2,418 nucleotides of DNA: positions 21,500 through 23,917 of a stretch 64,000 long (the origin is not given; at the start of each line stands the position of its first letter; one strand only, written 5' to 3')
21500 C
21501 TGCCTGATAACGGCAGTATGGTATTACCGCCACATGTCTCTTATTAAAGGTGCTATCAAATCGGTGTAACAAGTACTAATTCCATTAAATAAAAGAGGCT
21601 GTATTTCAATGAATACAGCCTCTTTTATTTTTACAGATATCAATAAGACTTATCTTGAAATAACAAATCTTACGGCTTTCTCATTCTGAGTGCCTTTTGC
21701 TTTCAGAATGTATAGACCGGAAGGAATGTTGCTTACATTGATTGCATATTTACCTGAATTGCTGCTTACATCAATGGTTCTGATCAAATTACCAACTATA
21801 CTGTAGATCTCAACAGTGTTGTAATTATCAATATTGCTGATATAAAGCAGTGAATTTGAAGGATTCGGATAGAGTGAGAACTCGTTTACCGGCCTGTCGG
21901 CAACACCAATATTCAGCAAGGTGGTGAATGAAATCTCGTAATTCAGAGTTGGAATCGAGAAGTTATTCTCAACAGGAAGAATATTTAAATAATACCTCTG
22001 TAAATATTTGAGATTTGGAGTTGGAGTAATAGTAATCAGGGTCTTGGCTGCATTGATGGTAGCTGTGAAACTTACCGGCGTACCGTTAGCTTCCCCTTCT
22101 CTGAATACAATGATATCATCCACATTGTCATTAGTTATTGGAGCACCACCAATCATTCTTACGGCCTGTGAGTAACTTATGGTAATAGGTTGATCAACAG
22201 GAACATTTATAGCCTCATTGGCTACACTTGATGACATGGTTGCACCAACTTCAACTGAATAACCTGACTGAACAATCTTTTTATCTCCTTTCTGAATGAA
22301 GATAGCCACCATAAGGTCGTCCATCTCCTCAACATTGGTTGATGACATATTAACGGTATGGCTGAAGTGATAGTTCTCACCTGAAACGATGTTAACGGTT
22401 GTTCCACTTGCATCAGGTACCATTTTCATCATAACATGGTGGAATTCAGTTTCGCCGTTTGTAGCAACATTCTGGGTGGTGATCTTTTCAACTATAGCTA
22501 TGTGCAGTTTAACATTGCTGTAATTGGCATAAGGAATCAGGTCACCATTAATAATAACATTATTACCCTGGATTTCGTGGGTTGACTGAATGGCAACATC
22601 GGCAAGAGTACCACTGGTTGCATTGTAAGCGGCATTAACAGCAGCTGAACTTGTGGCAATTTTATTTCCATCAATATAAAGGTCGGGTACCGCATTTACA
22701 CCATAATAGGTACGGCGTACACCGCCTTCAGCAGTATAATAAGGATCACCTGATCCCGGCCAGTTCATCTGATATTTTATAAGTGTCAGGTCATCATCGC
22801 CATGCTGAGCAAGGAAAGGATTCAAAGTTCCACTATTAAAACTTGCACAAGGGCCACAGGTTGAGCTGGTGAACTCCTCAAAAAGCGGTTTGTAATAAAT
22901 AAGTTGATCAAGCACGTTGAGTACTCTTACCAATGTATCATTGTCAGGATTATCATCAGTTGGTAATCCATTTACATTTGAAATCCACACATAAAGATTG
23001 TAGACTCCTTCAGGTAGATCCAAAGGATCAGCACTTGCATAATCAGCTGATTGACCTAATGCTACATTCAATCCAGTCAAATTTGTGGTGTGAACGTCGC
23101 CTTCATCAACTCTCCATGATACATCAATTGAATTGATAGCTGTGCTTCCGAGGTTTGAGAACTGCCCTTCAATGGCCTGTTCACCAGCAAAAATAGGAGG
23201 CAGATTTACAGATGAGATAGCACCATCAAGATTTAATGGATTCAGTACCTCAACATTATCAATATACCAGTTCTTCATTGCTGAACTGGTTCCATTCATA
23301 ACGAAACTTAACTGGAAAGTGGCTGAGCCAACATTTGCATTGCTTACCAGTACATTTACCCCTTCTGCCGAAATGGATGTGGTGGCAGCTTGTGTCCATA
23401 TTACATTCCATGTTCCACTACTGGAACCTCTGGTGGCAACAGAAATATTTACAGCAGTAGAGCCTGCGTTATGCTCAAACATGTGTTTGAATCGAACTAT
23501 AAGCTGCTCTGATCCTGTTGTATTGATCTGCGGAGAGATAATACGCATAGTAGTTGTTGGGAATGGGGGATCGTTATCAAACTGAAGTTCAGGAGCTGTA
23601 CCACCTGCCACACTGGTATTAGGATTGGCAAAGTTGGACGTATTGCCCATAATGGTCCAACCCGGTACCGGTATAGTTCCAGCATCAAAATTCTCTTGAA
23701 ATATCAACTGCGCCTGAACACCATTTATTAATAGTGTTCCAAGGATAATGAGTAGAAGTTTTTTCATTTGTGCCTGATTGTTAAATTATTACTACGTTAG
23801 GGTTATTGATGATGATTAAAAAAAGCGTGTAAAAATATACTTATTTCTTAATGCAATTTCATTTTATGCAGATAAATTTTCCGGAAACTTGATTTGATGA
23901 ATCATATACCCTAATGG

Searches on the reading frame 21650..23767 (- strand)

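Call 79: search_protein_families(library=pfam, max_evalue=1e-8, proteins=[window:21650-23767:-])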
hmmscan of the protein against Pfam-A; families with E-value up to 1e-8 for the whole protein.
window:21650-23767:- (705 aa): 1 family
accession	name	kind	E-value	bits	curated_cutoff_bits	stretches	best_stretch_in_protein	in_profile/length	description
PF18962.6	Por_Secre_tail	-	1.4e-11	45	27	1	632-703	1-75/75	Secretion system C-terminal sorting domain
